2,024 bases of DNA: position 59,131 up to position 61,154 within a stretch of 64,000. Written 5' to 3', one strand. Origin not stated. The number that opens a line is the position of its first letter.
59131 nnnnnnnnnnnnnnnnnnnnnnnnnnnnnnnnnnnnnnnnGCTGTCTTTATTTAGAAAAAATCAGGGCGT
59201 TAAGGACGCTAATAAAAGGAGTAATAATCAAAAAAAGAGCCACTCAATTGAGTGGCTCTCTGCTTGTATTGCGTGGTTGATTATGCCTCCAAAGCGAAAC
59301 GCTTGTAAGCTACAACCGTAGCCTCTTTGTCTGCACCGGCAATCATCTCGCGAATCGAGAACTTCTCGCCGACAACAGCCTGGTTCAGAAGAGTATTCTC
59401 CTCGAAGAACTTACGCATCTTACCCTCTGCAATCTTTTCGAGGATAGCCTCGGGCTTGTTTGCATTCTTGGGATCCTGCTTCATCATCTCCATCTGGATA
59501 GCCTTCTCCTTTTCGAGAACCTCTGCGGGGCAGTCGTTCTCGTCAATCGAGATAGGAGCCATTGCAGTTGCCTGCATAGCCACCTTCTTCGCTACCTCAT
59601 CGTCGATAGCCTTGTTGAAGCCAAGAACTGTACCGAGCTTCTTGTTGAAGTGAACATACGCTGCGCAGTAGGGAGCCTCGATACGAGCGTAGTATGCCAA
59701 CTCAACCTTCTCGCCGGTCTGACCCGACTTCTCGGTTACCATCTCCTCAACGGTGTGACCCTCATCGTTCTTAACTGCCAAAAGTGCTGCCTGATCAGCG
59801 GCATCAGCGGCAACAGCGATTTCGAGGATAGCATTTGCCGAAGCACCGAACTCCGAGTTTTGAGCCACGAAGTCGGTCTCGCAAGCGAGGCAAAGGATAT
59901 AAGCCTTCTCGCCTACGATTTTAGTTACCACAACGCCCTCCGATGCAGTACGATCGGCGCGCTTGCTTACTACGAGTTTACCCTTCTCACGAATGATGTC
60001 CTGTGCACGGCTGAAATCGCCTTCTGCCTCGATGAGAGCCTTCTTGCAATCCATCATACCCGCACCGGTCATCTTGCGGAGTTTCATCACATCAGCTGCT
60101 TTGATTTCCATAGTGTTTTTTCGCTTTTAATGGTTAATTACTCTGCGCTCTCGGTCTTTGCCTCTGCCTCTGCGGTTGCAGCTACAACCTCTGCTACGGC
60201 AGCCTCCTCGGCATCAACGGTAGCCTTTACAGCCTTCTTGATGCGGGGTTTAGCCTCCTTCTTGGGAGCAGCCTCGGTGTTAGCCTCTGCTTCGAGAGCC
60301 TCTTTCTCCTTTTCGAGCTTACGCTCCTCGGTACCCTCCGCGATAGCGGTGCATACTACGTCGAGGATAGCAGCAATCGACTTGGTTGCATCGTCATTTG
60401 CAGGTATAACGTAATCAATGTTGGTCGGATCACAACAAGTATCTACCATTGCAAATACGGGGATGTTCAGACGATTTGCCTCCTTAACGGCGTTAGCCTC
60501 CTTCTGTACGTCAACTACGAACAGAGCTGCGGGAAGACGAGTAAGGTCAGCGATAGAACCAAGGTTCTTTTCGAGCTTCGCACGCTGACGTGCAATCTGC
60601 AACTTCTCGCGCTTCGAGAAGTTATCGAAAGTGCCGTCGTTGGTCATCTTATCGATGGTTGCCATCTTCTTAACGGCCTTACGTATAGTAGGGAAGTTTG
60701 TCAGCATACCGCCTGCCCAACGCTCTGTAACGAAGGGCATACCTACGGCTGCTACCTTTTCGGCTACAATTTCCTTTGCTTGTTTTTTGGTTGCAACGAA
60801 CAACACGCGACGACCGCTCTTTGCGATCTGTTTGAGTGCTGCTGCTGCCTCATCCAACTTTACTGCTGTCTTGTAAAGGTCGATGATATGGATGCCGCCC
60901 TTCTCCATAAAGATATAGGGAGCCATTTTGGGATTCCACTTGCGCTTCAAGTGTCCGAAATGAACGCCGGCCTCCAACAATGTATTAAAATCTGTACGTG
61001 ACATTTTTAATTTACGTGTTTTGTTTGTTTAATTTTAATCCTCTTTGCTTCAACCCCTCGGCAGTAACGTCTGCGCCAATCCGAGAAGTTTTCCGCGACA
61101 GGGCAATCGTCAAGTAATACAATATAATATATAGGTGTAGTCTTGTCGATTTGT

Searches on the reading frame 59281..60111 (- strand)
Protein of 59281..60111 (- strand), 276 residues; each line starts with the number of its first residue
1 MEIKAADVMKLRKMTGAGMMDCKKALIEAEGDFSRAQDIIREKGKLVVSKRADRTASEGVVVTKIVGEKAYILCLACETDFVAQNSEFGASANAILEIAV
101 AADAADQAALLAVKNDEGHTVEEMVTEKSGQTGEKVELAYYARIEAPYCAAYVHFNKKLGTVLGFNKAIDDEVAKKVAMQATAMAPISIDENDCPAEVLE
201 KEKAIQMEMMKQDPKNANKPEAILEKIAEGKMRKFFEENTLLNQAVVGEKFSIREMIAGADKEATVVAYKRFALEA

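Call 50: search_protein_families(library=pfam, proteins=[window:59281-60111:-], max_evalue=0.0001)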
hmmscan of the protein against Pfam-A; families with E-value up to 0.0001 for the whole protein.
window:59281-60111:- (276 aa): 2 families
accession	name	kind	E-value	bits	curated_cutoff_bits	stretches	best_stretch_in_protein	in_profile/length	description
PF00889.24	EF_TS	-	1e-47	162.8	27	1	71-274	2-202/204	Elongation factor TS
PF25025.1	EF-Ts_N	-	2.3e-05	24.7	33.2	1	6-39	15-49/60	Elongation factor Ts, mitochondrial, N-terminal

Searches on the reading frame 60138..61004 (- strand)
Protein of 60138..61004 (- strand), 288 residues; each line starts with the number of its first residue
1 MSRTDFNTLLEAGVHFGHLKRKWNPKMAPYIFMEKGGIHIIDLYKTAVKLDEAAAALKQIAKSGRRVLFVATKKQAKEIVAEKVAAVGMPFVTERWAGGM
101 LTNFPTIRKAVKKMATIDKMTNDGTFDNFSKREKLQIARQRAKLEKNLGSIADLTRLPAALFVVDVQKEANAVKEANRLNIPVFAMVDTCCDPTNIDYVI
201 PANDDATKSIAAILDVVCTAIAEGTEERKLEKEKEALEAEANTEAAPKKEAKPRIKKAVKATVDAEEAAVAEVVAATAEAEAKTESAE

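Call 50: search_protein_families(library=pfam, proteins=[window:60138-61004:-], max_evalue=0.0001)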
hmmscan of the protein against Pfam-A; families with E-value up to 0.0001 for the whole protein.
window:60138-61004:- (288 aa): 1 family
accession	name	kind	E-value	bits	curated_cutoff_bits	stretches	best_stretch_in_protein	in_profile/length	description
PF00318.25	Ribosomal_S2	-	3e-90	301.7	26.1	1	9-224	1-216/216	Ribosomal protein S2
